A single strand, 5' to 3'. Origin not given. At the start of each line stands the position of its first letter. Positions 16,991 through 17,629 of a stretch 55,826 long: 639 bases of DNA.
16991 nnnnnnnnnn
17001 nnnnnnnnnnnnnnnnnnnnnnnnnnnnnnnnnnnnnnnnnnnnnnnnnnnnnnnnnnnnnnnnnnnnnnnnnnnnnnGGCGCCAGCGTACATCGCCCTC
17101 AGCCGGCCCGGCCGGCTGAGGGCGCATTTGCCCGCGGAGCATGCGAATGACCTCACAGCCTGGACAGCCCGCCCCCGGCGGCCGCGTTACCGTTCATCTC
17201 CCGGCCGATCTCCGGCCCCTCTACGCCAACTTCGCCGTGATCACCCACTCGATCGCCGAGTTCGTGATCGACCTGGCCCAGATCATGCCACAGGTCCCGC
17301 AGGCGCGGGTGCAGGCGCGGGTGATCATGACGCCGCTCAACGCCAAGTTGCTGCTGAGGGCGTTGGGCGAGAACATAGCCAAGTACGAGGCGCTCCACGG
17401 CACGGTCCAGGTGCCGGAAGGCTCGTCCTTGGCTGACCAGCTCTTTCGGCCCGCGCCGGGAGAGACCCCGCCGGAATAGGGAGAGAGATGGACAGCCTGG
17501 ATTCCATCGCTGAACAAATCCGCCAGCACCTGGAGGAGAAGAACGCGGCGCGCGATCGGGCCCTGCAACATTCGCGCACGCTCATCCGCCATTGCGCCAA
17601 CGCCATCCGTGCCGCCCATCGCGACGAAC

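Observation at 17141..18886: Tight DUF3467 - translin - split Cas4-like nuclease operon wedged between ssb and nadK-recN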

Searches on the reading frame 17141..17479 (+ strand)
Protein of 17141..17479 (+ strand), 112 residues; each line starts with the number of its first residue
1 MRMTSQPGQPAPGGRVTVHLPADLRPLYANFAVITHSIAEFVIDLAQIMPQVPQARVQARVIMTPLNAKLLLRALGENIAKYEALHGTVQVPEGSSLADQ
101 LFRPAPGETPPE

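Call 3: search_protein_families(library=pfam, proteins=[window:17141-17479:+], max_evalue=0.1)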
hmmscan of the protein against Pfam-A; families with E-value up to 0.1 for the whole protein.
window:17141-17479:+ (112 aa): 1 family
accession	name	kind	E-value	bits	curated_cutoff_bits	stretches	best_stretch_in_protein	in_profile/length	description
PF11950.13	DUF3467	-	6.6e-19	68.2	25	1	24-89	24-90/92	Protein of unknown function (DUF3467)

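Call 4: search_protein_families(library=ncbifam, proteins=[window:17141-17479:+], max_evalue=0.1)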
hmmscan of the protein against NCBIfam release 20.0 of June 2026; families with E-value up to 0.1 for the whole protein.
window:17141-17479:+ (112 aa): 0 families

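Call 6: search_solved_structures(query=window:17141-17479:+, max_evalue=10, show_alignments=2)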
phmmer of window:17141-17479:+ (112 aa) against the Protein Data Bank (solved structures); distinct sequences matched with E-value up to 10: 0.

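Call 30: find_homologous_proteins(query=window:17141-17479:+, max_evalue=0.001)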
Query window:17141-17479:+ (112 aa): 183 proteins with E <= 0.001 among 191 candidates; the best 120 are listed.
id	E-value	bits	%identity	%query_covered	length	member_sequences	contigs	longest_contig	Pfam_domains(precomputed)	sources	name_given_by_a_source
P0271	6.7e-66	238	100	100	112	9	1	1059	PF11950.14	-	-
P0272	1.1e-56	208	86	98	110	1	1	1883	PF11950.14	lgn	-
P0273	3.3e-52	193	81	98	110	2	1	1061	PF11950.14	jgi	jgi:hypothetical protein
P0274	2.9e-47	178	75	98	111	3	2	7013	PF11950.14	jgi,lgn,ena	jgi:hypothetical protein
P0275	6.9e-47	176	75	98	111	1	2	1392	PF11950.14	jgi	jgi:hypothetical protein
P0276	5.3e-42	161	69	98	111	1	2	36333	PF11950.14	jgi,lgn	jgi:hypothetical protein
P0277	3.0e-41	158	69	96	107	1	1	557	PF11950.14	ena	-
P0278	3.4e-41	158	71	98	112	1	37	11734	PF11950.14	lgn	-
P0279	6.3e-41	157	70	93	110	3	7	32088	PF11950.14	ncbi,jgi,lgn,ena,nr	ncbi:MAG: hypothetical protein A2Z66_14780 [Chloroflexi bacterium RBG_13_66_10]|nr:MAG: hypothetical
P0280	1.4e-40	156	70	97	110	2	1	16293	PF11950.14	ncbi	-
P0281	1.5e-40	156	68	98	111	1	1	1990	PF11950.14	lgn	-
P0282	3.1e-40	155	67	98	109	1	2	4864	PF11950.14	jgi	jgi:hypothetical protein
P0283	4.5e-40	154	94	71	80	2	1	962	PF11950.14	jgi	-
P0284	6.3e-40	154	71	85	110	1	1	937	PF11950.14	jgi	-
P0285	4.3e-39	151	68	95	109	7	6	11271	PF11950.14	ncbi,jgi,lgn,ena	jgi:hypothetical protein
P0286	6.9e-39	151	65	92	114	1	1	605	PF11950.14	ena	-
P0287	9.4e-39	150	65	98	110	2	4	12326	PF11950.14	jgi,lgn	jgi:hypothetical protein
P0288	1.0e-38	150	67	98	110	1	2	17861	PF11950.14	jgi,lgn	jgi:hypothetical protein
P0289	1.2e-38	150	71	88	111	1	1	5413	PF11950.14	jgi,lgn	jgi:hypothetical protein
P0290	1.2e-38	150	67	95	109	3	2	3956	PF11950.14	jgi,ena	-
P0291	2.6e-38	149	66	90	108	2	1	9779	PF11950.14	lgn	-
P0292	3.4e-38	148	67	90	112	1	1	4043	PF11950.14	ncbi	-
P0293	3.5e-38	148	68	90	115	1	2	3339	PF11950.14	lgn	-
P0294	4.7e-38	148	64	98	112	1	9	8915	PF11950.14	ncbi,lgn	-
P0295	5.1e-38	148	67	95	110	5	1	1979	PF11950.14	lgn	-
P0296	7.4e-38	147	67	93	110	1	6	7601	PF11950.14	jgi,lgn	jgi:hypothetical protein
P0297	1.0e-37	147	61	98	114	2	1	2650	PF11950.14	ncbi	-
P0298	1.8e-37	146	67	96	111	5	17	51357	PF11950.14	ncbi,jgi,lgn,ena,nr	ncbi:MAG TPA: DUF3467 domain-containing protein [Chloroflexi bacterium]|nr:DUF3467 domain-containing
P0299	1.9e-37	146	66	91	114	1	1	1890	PF11950.14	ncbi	-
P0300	2.0e-37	146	65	91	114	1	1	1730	PF11950.14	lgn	-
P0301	2.3e-37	146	66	95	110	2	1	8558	PF11950.14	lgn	-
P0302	3.9e-37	145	65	93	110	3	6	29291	PF11950.14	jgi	jgi:hypothetical protein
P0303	5.7e-37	145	63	98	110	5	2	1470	PF11950.14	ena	-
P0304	7.4e-37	144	65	98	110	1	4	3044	PF11950.14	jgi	jgi:hypothetical protein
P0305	8.5e-37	144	65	90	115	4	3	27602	PF11950.14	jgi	jgi:hypothetical protein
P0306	1.2e-36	143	64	95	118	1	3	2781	PF11950.14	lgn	-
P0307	1.4e-36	143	64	92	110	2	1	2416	PF11950.14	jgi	jgi:hypothetical protein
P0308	1.8e-36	143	62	91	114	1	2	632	PF11950.14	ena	-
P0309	1.9e-36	143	68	91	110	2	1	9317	PF11950.14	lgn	-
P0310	1.9e-36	143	65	90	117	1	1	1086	PF11950.14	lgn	-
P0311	2.8e-36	142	65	93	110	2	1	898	PF11950.14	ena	-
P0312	3.0e-36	142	63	97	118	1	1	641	PF11950.14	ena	-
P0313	3.3e-36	142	64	96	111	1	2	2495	PF11950.14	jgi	jgi:hypothetical protein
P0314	3.4e-36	142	62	96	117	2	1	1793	PF11950.14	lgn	-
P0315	3.8e-36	142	70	85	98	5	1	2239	PF11950.14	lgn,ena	-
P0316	4.9e-36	142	66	91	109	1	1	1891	PF11950.14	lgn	-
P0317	7.0e-36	141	65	93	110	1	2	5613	PF11950.14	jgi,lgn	-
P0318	1.0e-35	141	67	88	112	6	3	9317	PF11950.14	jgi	jgi:Protein of unknown function (DUF3467)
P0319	1.0e-35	140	60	98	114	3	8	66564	PF11950.14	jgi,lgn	jgi:hypothetical protein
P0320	1.1e-35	140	70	81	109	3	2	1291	PF11950.14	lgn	-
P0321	1.2e-35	140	63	93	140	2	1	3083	PF11950.14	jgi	jgi:hypothetical protein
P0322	1.3e-35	140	65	90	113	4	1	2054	PF11950.14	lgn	-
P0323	1.9e-35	140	64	93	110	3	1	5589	PF11950.14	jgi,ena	jgi:hypothetical protein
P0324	2.6e-35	139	59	98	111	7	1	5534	PF11950.14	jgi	jgi:hypothetical protein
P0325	3.6e-35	139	61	95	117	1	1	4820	PF11950.14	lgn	-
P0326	3.7e-35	139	65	89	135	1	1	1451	PF11950.14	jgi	jgi:hypothetical protein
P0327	3.8e-35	139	63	96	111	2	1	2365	PF11950.14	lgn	-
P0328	5.8e-35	138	63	96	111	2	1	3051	PF11950.14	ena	-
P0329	6.5e-35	138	64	98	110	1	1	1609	PF11950.14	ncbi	-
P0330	7.4e-35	138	67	85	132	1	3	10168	PF11950.14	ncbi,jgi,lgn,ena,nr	ncbi:MAG TPA: DUF3467 domain-containing protein [Anaerolineales bacterium]|nr:DUF3467 domain-contain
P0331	1.5e-34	137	61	98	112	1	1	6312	PF11950.14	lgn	-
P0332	1.7e-34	137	60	96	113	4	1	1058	PF11950.14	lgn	-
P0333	2.0e-34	136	64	92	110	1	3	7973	PF11950.14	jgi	jgi:hypothetical protein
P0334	2.0e-34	136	67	91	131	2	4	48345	PF11950.14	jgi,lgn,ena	-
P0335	2.2e-34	136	60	93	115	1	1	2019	PF11950.14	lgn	-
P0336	2.3e-34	136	64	97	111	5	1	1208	PF11950.14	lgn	-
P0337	2.5e-34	136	59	98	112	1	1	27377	PF11950.14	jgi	jgi:hypothetical protein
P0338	2.7e-34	136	64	92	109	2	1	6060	PF11950.14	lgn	-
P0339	3.5e-34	136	58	95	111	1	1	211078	PF11950.14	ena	-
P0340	7.2e-34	135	64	90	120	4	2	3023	PF11950.14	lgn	-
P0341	7.4e-34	134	64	97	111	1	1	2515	PF11950.14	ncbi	-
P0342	1.1e-33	134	70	79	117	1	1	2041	PF11950.14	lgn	-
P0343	1.2e-33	134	63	97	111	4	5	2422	PF11950.14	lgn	-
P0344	1.2e-33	134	61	95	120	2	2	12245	PF11950.14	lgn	-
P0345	1.2e-33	134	61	95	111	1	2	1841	PF11950.14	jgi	jgi:hypothetical protein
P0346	2.0e-33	133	63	92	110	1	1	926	PF11950.14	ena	-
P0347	2.0e-33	133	66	89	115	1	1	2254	PF11950.14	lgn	-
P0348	2.1e-33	133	64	95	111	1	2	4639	PF11950.14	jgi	jgi:hypothetical protein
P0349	3.2e-33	132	62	88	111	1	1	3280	PF11950.14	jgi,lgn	jgi:hypothetical protein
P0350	3.3e-33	132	69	79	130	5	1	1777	PF11950.14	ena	-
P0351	3.4e-33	132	62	96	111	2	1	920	PF11950.14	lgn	-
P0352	3.7e-33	132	59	91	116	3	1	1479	PF11950.14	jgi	jgi:hypothetical protein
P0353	3.7e-33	132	60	92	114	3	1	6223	PF11950.14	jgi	jgi:hypothetical protein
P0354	4.3e-33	132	58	91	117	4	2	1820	PF11950.14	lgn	-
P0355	4.6e-33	132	54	96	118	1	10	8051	PF11950.14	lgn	-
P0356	5.0e-33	132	68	80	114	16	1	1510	PF11950.14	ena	-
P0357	8.6e-33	131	57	98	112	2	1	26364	PF11950.14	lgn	-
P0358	8.7e-33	131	59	91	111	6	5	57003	PF11950.14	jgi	jgi:hypothetical protein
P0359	9.6e-33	131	61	91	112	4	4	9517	PF11950.14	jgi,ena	jgi:hypothetical protein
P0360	1.1e-32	131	59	91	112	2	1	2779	PF11950.14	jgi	jgi:hypothetical protein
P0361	1.4e-32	130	62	87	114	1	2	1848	PF11950.14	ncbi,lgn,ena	-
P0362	1.4e-32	130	60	95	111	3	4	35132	PF11950.14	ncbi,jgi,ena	-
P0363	2.1e-32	130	61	89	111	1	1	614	PF11950.14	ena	-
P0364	3.1e-32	129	58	95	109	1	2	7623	PF11950.14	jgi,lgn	jgi:hypothetical protein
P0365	3.8e-32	129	55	98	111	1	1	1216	PF11950.14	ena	-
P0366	5.1e-32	129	63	89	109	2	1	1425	PF11950.14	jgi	jgi:hypothetical protein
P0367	5.6e-32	128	58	91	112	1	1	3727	PF11950.14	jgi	jgi:hypothetical protein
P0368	6.1e-32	128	60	90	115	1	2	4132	PF11950.14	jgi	jgi:hypothetical protein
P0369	8.7e-32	128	59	89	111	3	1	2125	PF11950.14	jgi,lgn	jgi:hypothetical protein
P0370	1.2e-31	127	56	98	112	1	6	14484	PF11950.14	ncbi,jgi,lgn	-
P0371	1.2e-31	127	64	79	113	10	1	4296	PF11950.14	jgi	jgi:hypothetical protein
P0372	1.7e-31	127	55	98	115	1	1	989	PF11950.14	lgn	-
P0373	2.0e-31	127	58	91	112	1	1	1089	PF11950.14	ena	-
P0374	2.2e-31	127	55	95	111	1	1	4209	PF11950.14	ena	-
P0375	3.6e-31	126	64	86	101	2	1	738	PF11950.14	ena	-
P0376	4.5e-31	126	64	86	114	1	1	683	PF11950.14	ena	-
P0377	6.9e-31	125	58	91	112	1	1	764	PF11950.14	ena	-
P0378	9.0e-31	125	66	79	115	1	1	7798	PF11950.14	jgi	jgi:hypothetical protein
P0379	1.5e-30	124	56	91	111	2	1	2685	PF11950.14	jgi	jgi:hypothetical protein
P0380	1.8e-30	124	57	96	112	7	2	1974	PF11950.14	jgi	jgi:hypothetical protein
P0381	6.4e-30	122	54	91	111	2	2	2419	PF11950.14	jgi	jgi:hypothetical protein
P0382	7.1e-30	122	58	90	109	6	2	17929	PF11950.14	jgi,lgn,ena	-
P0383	1.1e-29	121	56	93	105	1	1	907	PF11950.14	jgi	jgi:hypothetical protein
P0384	1.4e-29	121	54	92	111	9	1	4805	PF11950.14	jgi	jgi:hypothetical protein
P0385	4.4e-29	119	60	89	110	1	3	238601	PF11950.14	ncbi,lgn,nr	ncbi:MAG: DUF3467 domain-containing protein [Anaerolineales bacterium]|nr:DUF3467 domain-containing 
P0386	1.7e-28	117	55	98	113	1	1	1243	PF11950.14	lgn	-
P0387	1.9e-28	117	61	79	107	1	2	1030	PF11950.14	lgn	-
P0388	2.8e-28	117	59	95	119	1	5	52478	PF11950.14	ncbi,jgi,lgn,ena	ncbi:MAG: DUF3467 domain-containing protein [Anaerolineales bacterium]|jgi:hypothetical protein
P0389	3.1e-28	116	57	93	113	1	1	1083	PF11950.14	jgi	jgi:hypothetical protein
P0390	3.2e-28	116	64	79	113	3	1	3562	PF11950.14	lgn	-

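Call 39: predict_structure(alignment_id=A4)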
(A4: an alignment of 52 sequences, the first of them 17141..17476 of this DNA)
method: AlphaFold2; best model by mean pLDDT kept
length: 112 residues; sequences in the alignment: 52
mean_pLDDT: 82.1   pTM: 0.61
mean pLDDT of the five models: 82.1, 81.9, 81.7, 79.6, 76.2
residues with pLDDT >= 90: 52; 70-90: 28; 50-70: 29; < 50: 3
segments of 3 or more residues with pLDDT < 50: none
pLDDT, mean of each block of 10 residues (from residue 1): 56 77 89 92 91 88 96 97 96 69 59 53
secondary structure, 60 per line:
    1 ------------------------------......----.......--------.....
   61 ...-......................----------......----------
elements in order: E31-36 E41-47 E56-63 H65-86 H97-102

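Call 41: fold_search(model_id=the predicted structure, library=pdb)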
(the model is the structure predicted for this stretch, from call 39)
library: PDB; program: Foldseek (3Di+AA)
matches with E <= 10: 467; with E <= 0.001: 0
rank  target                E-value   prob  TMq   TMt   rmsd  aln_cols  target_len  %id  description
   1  7xhj_A                1.7e-01  0.63  0.26  0.20  11.1        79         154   15  Crystal structure of RuvC from Deinococcus radiodurans (released 2022-07-06)
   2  7w8d_A                1.9e-01  0.60  0.25  0.20  10.8        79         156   15  The structure of Deinococcus radiodurans RuvC (released 2022-08-17)
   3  7w8d_B                2.7e-01  0.51  0.26  0.21  11.3        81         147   16  The structure of Deinococcus radiodurans RuvC (released 2022-08-17)
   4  7xhj_B                2.9e-01  0.69  0.26  0.21   6.5        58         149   19  Crystal structure of RuvC from Deinococcus radiodurans (released 2022-07-06)
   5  6p7b_A                4.5e-01  0.80  0.30  0.24   5.0        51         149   10  Crystal structure of Fowlpox virus resolvase and substrate Holliday junction DNA complex (released 2020-04-29)
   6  4wpy                  4.8e-01  0.38  0.25  0.31  12.6        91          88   10  Racemic crystal structure of Rv1738 from Mycobacterium tuberculosis (Form-II) (released 2015-03-18)
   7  4bhm_A                5.2e-01  0.77  0.34  0.44   4.4        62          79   10  The crystal structure of MoSub1-DNA complex reveals a novel DNA binding mode (released 2014-04-23)
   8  7fik_b                5.5e-01  0.33  0.22  0.05  15.9        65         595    9  The cryo-EM structure of the CR subunit from X. laevis NPC (released 2022-11-09)
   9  2flo_B                7.1e-01  0.47  0.26  0.07   7.8        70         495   17  Crystal structure of exopolyphosphatase (PPX) from E. coli O157:H7 (released 2006-06-06)
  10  8a22_Am               7.5e-01  0.13  0.13  0.13  13.3        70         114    8  Structure of the mitochondrial ribosome from Polytomella magna (released 2022-11-16)
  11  2qux_Q                7.5e-01  0.11  0.18  0.18  12.5        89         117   15  PP7 coat protein dimer in complex with RNA hairpin (released 2007-12-18)
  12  4bhm_B                8.0e-01  0.54  0.35  0.46  11.3        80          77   10  The crystal structure of MoSub1-DNA complex reveals a novel DNA binding mode (released 2014-04-23)
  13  3f9m                  8.0e-01  0.41  0.28  0.09  10.7        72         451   15  Human pancreatic glucokinase in complex with glucose and activator showing a mobile flap (released 2008-12-02)
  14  6upk_G                8.0e-01  0.30  0.29  0.09  14.4        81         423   10  Structure of FACT_subnucleosome complex 1 (released 2019-12-11)
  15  2r9a_A                8.5e-01  0.09  0.18  0.11  20.5       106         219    9  Crystal structure of human XLF (released 2008-01-01)
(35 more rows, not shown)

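Call 47: search_protein_families(library=padloc, proteins=[window:17141-17479:+], max_evalue=0.01)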
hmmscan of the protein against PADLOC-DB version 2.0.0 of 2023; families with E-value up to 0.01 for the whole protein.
window:17141-17479:+ (112 aa): 0 families

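Call 55: search_dna_similar(query=window:17141-17479:+, collection=phages, mode=protein, max_evalue=0.001, max_rows=10)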
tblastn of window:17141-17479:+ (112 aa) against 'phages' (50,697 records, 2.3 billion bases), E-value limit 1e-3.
Records with a match: 1; places in all: 1; records where one place covers at least 80% of the query: 0.
Best place of each record, by identity: <60% 1.
By first word of the organism name: Bacteriophage 1.
By host as written in the record: - 1.
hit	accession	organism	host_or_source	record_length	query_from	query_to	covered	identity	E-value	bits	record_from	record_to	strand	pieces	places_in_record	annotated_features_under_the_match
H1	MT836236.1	Bacteriophage sp.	human fecal samples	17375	28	93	59%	42.4%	2e-11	64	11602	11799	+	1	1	record has no annotation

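Call 56: search_dna_similar(query=window:17141-17479:+, collection=plasmids, mode=protein, max_evalue=0.001, max_rows=15)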
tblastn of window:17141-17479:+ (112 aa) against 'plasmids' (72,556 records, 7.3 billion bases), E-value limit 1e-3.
Records with a match: 3; places in all: 3; records where one place covers at least 80% of the query: 0.
Best place of each record, by identity: <60% 3.
By first word of the organism name: Bacteroides 1; Phocaeicola 1; Parabacteroides 1.
By predicted mobility (MOB-suite, as given by PLSDB): non-mobilizable 3.
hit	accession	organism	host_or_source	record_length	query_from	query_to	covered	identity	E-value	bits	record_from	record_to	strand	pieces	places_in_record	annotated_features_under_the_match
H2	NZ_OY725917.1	Bacteroides finegoldii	-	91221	13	97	76%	43.0%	2e-15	77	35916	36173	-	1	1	DUF3467 domain-containing protein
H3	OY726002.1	Phocaeicola massiliensis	-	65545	28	93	59%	51.5%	4e-16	79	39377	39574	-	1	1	record has no annotation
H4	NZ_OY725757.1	Parabacteroides distasonis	-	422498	6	82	69%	39.7%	3e-11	65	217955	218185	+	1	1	DUF3467 domain-containing protein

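Call 57: get_annotated_region(hit=H2, flank=6000)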
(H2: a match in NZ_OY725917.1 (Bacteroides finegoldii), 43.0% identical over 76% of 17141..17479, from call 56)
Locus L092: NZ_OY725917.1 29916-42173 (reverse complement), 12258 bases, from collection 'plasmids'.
description: Bacteroides finegoldii strain Bacteroides finegoldii TSDC17.2-1.1 plasmid 15, complete sequence
organism: Bacteroides finegoldii (NCBI taxid 338188)
taxonomy: Bacteria; Bacteroidota; Bacteroidia; Bacteroidales; Bacteroidaceae; Bacteroides; Bacteroides finegoldii
host: -; source: -; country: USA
typing (MOB-suite, as given by PLSDB): non-mobilizable
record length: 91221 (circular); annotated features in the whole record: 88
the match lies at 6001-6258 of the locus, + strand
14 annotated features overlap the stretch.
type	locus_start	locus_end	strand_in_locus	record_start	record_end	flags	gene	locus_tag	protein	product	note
CDS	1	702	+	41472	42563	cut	-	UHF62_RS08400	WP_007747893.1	HlyD family secretion protein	GO:0055085 - transmembrane transport [Evidence IEA]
CDS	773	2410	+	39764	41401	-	-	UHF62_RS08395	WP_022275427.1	hypothetical protein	-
CDS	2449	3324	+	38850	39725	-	-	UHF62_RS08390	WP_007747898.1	AraC family transcriptional regulator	GO:0006355 - regulation of DNA-templated transcription [Evidence IEA]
CDS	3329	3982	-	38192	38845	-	upp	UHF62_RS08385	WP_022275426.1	uracil phosphoribosyltransferase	GO:0009116 - nucleoside metabolic process [Evidence IEA]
CDS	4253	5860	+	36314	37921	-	pckA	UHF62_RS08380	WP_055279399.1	phosphoenolpyruvate carboxykinase (ATP)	GO:0006094 - gluconeogenesis [Evidence IEA]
CDS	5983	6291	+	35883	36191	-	-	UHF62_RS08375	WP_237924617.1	DUF3467 domain-containing protein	-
CDS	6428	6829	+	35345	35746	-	rpsL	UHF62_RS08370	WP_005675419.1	30S ribosomal protein S12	GO:0006412 - translation [Evidence IEA]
CDS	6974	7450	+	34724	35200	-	rpsG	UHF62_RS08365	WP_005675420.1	30S ribosomal protein S7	GO:0006412 - translation [Evidence IEA]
CDS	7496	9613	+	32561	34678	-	fusA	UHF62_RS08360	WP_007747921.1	elongation factor G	GO:0006414 - translational elongation [Evidence IEA]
CDS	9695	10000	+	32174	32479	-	rpsJ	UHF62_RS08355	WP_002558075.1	30S ribosomal protein S10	GO:0006412 - translation [Evidence IEA]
CDS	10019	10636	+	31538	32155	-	rplC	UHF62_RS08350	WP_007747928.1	50S ribosomal protein L3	GO:0006412 - translation [Evidence IEA]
CDS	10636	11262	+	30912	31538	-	rplD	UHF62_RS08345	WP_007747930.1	50S ribosomal protein L4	GO:0006412 - translation [Evidence IEA]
CDS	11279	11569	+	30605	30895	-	rplW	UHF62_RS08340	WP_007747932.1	50S ribosomal protein L23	GO:0006412 - translation [Evidence IEA]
CDS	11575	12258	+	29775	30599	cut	rplB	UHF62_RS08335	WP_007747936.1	50S ribosomal protein L2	GO:0006412 - translation [Evidence IEA]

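Call 58: get_annotated_region(hit=H4, flank=6000)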
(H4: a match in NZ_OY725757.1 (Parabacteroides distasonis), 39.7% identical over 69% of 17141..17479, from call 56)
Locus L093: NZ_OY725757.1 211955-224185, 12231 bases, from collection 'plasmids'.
description: Parabacteroides distasonis strain Parabacteroides distasonis TSDC17.2-1.1 plasmid 12, complete sequence
organism: Parabacteroides distasonis (NCBI taxid 823)
taxonomy: Bacteria; Bacteroidota; Bacteroidia; Bacteroidales; Tannerellaceae; Parabacteroides; Parabacteroides distasonis
host: -; source: -; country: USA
typing (MOB-suite, as given by PLSDB): non-mobilizable
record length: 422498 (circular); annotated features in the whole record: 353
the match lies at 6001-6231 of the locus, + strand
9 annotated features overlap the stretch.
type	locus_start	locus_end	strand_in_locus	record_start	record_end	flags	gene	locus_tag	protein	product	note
CDS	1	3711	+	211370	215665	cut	rpoC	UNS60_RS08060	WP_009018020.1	DNA-directed RNA polymerase subunit beta'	GO:0006351 - DNA-templated transcription [Evidence IEA]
CDS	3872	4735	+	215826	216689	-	-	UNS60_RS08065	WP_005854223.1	endonuclease/exonuclease/phosphatase family protein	-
CDS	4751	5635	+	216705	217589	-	-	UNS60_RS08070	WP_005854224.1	AraC family transcriptional regulator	GO:0006355 - regulation of DNA-templated transcription [Evidence IEA]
CDS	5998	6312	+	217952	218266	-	-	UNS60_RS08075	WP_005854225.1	DUF3467 domain-containing protein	-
CDS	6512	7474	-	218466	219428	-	-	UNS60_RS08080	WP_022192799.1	N-acetylornithine carbamoyltransferase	GO:0042450 - arginine biosynthetic process via ornithine [Evidence IEA]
CDS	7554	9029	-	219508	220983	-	-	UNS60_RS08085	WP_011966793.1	HAMP domain-containing sensor histidine kinase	GO:0007165 - signal transduction [Evidence IEA]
CDS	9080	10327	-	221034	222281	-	-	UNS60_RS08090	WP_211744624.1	glutamate-5-semialdehyde dehydrogenase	GO:0006561 - proline biosynthetic process [Evidence IEA]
CDS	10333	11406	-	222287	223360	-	proB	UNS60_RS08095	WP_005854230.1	glutamate 5-kinase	GO:0006561 - proline biosynthetic process [Evidence IEA]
CDS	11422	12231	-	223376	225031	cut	-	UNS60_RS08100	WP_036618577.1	AMP-binding protein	-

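Call 78: find_related_loci(query=A4, collection=viral_contigs, flank=5000)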
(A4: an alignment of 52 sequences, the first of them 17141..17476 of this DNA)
Query A4 (112 aa) in viral_contigs; peptide patterns used: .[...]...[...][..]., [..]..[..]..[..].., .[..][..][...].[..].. (x = any residue, [..] = any of these).
138 stretches matched a pattern, but none encodes a relative of the query by tblastn (E <= 1e-3).
